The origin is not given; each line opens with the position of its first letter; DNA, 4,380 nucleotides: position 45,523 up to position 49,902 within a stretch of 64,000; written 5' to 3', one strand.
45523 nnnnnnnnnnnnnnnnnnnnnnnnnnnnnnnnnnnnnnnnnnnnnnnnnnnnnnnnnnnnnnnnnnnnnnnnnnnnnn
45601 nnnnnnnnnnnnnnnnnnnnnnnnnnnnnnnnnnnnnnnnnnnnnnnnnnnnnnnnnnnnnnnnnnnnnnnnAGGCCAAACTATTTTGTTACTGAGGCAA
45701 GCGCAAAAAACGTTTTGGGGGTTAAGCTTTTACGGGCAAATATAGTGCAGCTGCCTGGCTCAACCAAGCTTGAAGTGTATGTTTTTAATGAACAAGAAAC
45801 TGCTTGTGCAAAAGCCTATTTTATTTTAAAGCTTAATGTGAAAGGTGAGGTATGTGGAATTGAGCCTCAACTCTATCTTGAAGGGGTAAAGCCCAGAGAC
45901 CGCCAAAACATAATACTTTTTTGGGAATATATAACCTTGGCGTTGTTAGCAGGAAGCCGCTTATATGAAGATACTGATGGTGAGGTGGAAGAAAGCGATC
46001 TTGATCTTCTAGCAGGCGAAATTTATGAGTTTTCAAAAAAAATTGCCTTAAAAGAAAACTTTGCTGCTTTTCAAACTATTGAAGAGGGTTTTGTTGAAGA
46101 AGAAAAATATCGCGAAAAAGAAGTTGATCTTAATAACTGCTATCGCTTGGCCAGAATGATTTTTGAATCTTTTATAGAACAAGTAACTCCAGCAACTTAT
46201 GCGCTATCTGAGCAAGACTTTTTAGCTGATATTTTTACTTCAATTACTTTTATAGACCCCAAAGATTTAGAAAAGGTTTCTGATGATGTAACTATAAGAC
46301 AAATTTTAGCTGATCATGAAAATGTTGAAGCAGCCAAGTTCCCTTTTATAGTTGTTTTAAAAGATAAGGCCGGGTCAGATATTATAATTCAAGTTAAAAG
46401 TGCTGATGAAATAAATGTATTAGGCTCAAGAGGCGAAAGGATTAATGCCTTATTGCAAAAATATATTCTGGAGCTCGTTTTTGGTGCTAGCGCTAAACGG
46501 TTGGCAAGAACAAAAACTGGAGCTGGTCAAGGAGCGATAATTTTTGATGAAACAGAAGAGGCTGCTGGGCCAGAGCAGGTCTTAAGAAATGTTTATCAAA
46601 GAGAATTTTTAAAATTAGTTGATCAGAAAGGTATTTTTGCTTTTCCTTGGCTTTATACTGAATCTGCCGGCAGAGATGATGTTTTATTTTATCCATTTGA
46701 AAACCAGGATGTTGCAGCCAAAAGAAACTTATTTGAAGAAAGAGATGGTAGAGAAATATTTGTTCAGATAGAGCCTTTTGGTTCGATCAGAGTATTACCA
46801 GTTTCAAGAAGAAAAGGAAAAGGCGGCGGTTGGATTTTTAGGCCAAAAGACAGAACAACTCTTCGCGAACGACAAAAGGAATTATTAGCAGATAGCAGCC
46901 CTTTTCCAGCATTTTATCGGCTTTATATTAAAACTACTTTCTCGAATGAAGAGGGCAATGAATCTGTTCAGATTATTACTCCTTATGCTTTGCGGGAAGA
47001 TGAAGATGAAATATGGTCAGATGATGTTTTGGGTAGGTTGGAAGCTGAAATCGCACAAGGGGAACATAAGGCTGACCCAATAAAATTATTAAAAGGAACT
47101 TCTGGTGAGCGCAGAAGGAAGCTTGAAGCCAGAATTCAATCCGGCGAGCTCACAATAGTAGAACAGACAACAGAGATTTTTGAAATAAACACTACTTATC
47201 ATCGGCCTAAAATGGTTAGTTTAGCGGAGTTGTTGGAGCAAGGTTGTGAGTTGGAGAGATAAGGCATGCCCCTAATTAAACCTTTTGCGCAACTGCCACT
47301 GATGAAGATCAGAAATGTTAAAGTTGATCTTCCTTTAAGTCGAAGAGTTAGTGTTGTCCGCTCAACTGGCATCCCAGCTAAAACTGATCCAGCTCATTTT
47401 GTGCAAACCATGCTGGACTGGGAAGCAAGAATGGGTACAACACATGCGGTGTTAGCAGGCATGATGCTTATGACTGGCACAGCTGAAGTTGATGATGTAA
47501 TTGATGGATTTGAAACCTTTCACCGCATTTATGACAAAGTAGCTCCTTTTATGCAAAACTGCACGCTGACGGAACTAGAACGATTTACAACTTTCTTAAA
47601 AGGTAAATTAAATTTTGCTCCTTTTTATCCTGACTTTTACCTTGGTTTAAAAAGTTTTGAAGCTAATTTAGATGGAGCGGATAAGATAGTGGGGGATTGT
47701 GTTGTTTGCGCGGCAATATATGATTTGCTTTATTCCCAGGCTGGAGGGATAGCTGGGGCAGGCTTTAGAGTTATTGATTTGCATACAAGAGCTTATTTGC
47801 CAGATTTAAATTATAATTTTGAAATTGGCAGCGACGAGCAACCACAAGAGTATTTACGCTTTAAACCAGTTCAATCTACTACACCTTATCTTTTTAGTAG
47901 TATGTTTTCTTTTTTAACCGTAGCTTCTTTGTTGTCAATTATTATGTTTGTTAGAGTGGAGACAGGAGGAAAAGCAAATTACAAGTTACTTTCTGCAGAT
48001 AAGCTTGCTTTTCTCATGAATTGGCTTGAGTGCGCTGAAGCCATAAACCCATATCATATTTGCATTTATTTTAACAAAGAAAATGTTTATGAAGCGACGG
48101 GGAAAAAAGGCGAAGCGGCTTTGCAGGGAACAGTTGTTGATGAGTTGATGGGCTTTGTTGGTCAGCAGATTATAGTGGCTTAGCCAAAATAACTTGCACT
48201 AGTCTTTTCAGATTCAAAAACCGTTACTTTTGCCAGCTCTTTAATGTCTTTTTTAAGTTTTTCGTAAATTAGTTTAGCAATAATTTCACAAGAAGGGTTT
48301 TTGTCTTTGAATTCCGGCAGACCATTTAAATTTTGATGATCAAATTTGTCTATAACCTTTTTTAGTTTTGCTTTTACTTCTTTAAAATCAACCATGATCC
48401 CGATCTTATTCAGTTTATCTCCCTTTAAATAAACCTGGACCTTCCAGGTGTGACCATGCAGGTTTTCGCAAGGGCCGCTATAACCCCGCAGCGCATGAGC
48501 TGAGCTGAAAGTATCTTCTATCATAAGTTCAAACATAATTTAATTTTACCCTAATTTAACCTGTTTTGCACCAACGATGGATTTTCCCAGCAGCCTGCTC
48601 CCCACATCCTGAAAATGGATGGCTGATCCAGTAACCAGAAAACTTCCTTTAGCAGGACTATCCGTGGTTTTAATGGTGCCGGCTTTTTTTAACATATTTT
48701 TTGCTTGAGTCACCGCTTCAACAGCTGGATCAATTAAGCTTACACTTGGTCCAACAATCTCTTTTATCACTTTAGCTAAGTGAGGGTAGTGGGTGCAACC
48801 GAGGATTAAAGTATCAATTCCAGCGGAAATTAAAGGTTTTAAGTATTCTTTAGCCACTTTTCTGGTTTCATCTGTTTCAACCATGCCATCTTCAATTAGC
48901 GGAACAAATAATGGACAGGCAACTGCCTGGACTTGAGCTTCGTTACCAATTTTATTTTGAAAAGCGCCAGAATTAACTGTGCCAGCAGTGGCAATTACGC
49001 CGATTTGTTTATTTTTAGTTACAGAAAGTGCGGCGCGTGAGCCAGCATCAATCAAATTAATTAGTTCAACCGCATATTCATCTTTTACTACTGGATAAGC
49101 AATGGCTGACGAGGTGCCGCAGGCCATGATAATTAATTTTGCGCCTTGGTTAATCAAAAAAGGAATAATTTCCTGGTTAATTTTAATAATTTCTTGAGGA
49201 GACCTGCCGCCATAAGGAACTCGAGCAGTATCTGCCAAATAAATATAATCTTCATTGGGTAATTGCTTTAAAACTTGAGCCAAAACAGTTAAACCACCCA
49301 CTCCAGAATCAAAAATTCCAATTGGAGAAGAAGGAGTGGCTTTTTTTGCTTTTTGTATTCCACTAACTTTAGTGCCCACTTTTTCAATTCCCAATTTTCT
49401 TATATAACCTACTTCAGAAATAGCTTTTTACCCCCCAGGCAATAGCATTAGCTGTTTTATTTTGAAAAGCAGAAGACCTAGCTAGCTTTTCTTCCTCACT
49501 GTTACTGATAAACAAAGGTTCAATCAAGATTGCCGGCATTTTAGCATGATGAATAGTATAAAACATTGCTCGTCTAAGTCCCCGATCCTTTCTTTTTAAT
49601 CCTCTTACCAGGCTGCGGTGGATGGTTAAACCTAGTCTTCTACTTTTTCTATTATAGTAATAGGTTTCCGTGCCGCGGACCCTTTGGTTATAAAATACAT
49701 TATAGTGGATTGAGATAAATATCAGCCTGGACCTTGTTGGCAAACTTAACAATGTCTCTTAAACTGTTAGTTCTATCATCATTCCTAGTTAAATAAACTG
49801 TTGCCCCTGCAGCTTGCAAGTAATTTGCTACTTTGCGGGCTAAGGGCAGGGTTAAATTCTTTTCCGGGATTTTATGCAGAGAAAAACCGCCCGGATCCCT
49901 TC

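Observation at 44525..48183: Leaderless ~900-aa orphan gene plus a coupled 305-aa membrane-anchored partner, one of two paralogous two-gene modules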

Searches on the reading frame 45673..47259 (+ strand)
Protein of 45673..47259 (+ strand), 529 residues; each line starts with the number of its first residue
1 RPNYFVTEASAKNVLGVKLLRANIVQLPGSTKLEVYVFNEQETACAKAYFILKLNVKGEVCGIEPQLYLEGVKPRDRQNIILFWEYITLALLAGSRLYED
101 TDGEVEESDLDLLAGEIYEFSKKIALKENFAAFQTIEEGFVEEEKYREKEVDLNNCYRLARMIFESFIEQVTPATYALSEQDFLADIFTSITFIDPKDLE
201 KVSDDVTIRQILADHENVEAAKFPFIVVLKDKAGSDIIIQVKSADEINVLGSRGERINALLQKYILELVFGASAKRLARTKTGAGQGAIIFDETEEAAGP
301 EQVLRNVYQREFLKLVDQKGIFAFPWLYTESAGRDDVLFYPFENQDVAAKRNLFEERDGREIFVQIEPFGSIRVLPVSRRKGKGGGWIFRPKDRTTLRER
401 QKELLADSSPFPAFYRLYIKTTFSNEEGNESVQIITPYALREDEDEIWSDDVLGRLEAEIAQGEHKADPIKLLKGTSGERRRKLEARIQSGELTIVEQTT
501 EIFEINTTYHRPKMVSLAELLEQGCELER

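Call 59: search_solved_structures(query=A4, max_evalue=10)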
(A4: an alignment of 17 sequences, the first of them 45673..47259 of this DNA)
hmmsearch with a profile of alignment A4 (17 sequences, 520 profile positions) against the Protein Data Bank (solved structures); distinct sequences matched with E-value up to 10: 0.

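Call 64: predict_structure(alignment_id=A4)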
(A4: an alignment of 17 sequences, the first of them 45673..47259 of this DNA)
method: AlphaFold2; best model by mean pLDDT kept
length: 529 residues; sequences in the alignment: 17
mean_pLDDT: 85.2   pTM: 0.78
mean pLDDT of the five models: 85.2, 83.9, 83.6, 81.3, 79.5
residues with pLDDT >= 90: 270; 70-90: 213; 50-70: 24; < 50: 22
segments of 3 or more residues with pLDDT < 50: 280-297
pLDDT, mean of each block of 10 residues (from residue 1): 71 77 86 88 87 87 85 77 81 72 68 82 88 93 88 94 90 87 93 82 73 63 83 91 89 84 96 80 30 46 92 93 96 89 95 93 94 88 76 92 93 93 88 90 93 94 93 85 93 93 94 95 91
secondary structure, 60 per line:
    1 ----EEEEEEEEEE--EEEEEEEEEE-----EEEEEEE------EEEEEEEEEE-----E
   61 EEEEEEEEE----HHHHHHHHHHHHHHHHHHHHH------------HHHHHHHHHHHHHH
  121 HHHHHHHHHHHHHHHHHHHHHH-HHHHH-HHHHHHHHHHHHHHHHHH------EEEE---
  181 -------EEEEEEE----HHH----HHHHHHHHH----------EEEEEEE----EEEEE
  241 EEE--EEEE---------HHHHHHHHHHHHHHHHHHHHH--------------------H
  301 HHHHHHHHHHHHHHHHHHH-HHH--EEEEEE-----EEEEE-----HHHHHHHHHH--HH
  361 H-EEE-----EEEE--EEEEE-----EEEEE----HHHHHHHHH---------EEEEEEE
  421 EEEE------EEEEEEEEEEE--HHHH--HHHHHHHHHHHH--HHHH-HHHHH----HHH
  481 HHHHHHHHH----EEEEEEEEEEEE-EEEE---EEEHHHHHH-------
elements in order: E5-14 E17-26 E32-38 E45-54 E60-69 H74-94 H107-142 H144-148 H150-167 E174-177 E188-194 H206-214 E225-231 E236-243 E246-249 H259-279 H300-319 E326-331 E337-341 H347-356 E363-365 E371-374 E377-381 E387-391 H396-404 E414-424 E431-441 H444-447 H450-461 H464-467 H469-473 H478-489 E494-505 E507-510 E514-516 H517-522

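Call 66: fold_search(model_id=the predicted structure, library=pdb)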
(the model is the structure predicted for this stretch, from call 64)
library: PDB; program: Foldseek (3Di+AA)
matches with E <= 10: 219; with E <= 0.001: 0
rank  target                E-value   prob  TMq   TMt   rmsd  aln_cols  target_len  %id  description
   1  7uio_An               3.4e-01  0.08  0.09  0.06  20.5       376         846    8  Mediator-PIC Early (Composite Model) (released 2023-03-01)
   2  7ui9_n                3.8e-01  0.13  0.08  0.07  20.2       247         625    9  Core Mediator-PICearly (Copy A) (released 2023-02-15)
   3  9a5d_A                4.2e-01  0.03  0.07  0.07  40.4       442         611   14  Integrative model of WALK-YYCH by crosslinking MS and deep learning (released 2024-09-18)
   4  6o09_D                7.4e-01  0.04  0.09  0.14  19.3       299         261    9  Structure of AtPCNA in complex with the PIP motif of ATXR6 (released 2019-03-27)
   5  1yy3_A                8.2e-01  0.11  0.06  0.08  12.0        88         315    8  Structure of S-Adenosylmethionine:tRNA Ribosyltransferase-Isomerase (QueA) (released 2006-03-21)
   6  4cr2_C                9.6e-01  0.04  0.09  0.14  18.4       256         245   10  Deep classification of a large cryo-EM dataset defines the conformational landscape of the 26S proteasome (released 2014-04-02)
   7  6ndp_A                1.2e+00  0.01  0.07  0.06  26.1       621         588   10  Crystal structure of the dark-adapted full-length bacteriophytochrome XccBphP mutant L193Q from Xanthomonas campestris (released 2019-12-18)
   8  7wb4_e                1.2e+00  0.03  0.08  0.04  30.1       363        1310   10  Cryo-EM structure of the NR subunit from X. laevis NPC (released 2022-03-02)
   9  8azk_R                1.4e+00  0.03  0.09  0.15  18.4       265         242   10  Bovine 20S proteasome, untreated (released 2024-03-20)
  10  9mbp_J                1.4e+00  0.02  0.08  0.13  18.6       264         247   11  Substrate-engaged human 26S proteasome bound to midnolin with RPT1 at top of spiral staircase (released 2026-03-25)
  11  8jfu_C                1.4e+00  0.07  0.07  0.16  12.5       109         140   12  AcrIIA15 in complex with palindromic DNA substrate (released 2024-02-28)
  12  6bk9                  1.4e+00  0.04  0.06  0.10  19.6       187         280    7  Crystal Structure of Squid Arrestin (released 2018-09-19)
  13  9u4r_AB               1.4e+00  0.02  0.07  0.09  34.3       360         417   10  Structure of the intial complex in filament assembly at 3.23 angstroms resolution, conformation 2. (released 2026-03-25)
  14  3dxo_A                1.5e+00  0.23  0.07  0.24  13.2        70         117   14  CRYSTAL STRUCTURE OF A PUTATIVE ISOMERASE OF THE SNOAL-LIKE FAMILY (ATU_0744) FROM AGROBACTERIUM TUMEFACIENS STR. C58  (released 2008-08-12)
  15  1wnh                  1.5e+00  0.02  0.06  0.12  20.7       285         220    8  Crystal structure of mouse Latexin (tissue carboxypeptidase inhibitor) (released 2005-02-15)
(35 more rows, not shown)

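Call 70: fold_search(model_id=the predicted structure, library=viral)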
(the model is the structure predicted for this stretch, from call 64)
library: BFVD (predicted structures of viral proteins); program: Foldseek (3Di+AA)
matches with E <= 10: 675; with E <= 0.001: 0
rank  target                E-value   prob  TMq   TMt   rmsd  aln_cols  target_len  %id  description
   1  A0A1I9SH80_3          1.2e-02  0.54  0.14  0.08  16.1       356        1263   10  Genome polyprotein [Botrytis cinerea betaendornavirus 1]
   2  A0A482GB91            2.2e-02  0.13  0.09  0.09  26.3       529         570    6  (no name in the UniProt tables at hand)
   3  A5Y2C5                3.1e-02  0.08  0.08  0.08  26.8       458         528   12  (no name in the UniProt tables at hand)
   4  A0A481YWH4            5.1e-02  0.38  0.06  0.25  15.3       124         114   15  Uncharacterized protein [Marseillevirus LCMAC103]
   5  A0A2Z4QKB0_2          6.2e-02  0.15  0.11  0.06  23.3       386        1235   11  Genome polyprotein (Fragment) [Sclerotinia sclerotiorum endornavirus 2-A]
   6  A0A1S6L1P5            1.3e-01  0.14  0.08  0.17  24.5       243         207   10  (no name in the UniProt tables at hand)
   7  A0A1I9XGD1            1.3e-01  0.08  0.07  0.08  20.4       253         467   10  Putative capsid protein [uncultured virus]
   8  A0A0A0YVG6            1.3e-01  0.04  0.08  0.06  32.5       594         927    8  Uncharacterized protein [Erwinia phage phiEa2809]
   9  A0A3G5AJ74            1.4e-01  0.08  0.08  0.07  19.1       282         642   11  Putative ORFan (Fragment) [Satyrvirus sp.]
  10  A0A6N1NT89            1.5e-01  0.08  0.09  0.07  19.5       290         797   14  T4 1 superfamily RNA ligase [Tupanvirus soda lake]
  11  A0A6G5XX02            1.6e-01  0.10  0.09  0.12  26.7       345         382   13  (no name in the UniProt tables at hand)
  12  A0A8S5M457            1.6e-01  0.08  0.09  0.15  18.7       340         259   10  Uncharacterized protein [Siphoviridae sp. ctz7e2]
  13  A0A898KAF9            1.7e-01  0.25  0.08  0.25  17.6       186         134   13  (no name in the UniProt tables at hand)
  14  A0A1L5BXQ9            1.8e-01  0.08  0.11  0.12  27.9       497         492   11  RNA-dependent RNA polymerase (Fragment) [Bat bunyavirus JTM]
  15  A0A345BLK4            1.9e-01  0.04  0.08  0.08  26.5       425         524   10  Uncharacterized protein [Erwinia phage Wellington]
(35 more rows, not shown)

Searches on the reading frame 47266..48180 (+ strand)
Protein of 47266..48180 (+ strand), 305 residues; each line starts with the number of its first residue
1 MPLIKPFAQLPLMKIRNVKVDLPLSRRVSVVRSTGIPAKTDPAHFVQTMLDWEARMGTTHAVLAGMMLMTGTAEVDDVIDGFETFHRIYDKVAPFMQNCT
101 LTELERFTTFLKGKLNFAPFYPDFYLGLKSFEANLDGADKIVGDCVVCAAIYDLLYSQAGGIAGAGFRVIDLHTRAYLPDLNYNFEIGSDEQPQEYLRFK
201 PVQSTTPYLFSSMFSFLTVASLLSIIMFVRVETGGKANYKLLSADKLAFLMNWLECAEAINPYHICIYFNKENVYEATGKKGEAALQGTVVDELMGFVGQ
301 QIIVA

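Call 8: search_protein_families(library=pfam, proteins=[window:47266-48180:+], max_evalue=1)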
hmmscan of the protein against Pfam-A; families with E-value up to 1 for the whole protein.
window:47266-48180:+ (305 aa): 1 family
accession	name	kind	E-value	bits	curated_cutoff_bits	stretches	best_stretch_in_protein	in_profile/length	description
PF16855.10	Soc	-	0.023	15.6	27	1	125-177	2-51/74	Small outer capsid protein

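Call 14: find_homologous_proteins(query=window:47266-48180:+)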
Query window:47266-48180:+ (305 aa): 3 proteins with E <= 0.001 among 1886 candidates.
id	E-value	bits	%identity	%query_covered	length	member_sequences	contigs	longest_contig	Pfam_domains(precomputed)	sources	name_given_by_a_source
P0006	2.0e-203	692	100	100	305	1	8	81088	-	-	-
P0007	2.2e-121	423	62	100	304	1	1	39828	-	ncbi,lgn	-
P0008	1.6e-56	210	40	100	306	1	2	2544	-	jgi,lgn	-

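Call 47: find_encoding_contigs(protein=P0008, flank=5000, max_places=3)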
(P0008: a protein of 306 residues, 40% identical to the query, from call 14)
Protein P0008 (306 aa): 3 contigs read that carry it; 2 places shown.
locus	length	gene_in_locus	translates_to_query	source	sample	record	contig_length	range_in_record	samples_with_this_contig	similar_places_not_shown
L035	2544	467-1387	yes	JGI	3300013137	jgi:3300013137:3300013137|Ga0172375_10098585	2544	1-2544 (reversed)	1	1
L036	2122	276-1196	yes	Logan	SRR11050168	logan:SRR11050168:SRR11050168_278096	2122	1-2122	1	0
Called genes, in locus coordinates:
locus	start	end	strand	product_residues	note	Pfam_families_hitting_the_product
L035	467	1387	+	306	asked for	-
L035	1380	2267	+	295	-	-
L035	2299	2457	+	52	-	-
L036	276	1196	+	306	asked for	-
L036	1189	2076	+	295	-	-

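Call 53: search_protein_families(library=padloc, proteins=[window:47266-48180:+], max_evalue=1)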
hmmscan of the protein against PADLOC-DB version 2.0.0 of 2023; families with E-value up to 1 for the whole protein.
window:47266-48180:+ (305 aa): 0 families

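Call 54: search_protein_families(library=ncbifam, proteins=[window:47266-48180:+], max_evalue=1)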
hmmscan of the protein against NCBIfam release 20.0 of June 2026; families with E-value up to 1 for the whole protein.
window:47266-48180:+ (305 aa): 0 families

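Call 55: search_protein_families(library=phrogs, proteins=[window:47266-48180:+], max_evalue=1)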
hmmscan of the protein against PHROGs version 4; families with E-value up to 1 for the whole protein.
window:47266-48180:+ (305 aa): 1 family
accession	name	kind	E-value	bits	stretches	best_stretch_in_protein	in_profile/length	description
phrog_38284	-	unknown function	0.58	11.4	0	203-214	41-52/58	-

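Call 71: search_solved_structures(query=A3, max_evalue=10)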
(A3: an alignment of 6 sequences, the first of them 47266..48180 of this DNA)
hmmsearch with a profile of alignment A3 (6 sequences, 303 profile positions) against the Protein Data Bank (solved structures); distinct sequences matched with E-value up to 10: 2.
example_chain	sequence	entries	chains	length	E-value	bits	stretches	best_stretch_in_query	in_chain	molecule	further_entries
1elw_A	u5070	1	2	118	0.51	12.8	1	225-283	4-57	TPR1-DOMAIN OF HOP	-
2m0q_A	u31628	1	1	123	0.93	11.9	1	207-244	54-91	Potassium voltage-gated channel subfamily E member 2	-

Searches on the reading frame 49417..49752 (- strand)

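Call 88: search_protein_families(library=pfam, proteins=[window:49417-49752:-], max_evalue=0.001)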
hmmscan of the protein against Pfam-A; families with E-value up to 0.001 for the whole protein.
window:49417-49752:- (112 aa): 1 family
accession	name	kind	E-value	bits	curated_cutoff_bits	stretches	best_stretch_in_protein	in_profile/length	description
PF01520.23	Amidase_3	-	3.5e-27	96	27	1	11-109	70-173/174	N-acetylmuramoyl-L-alanine amidase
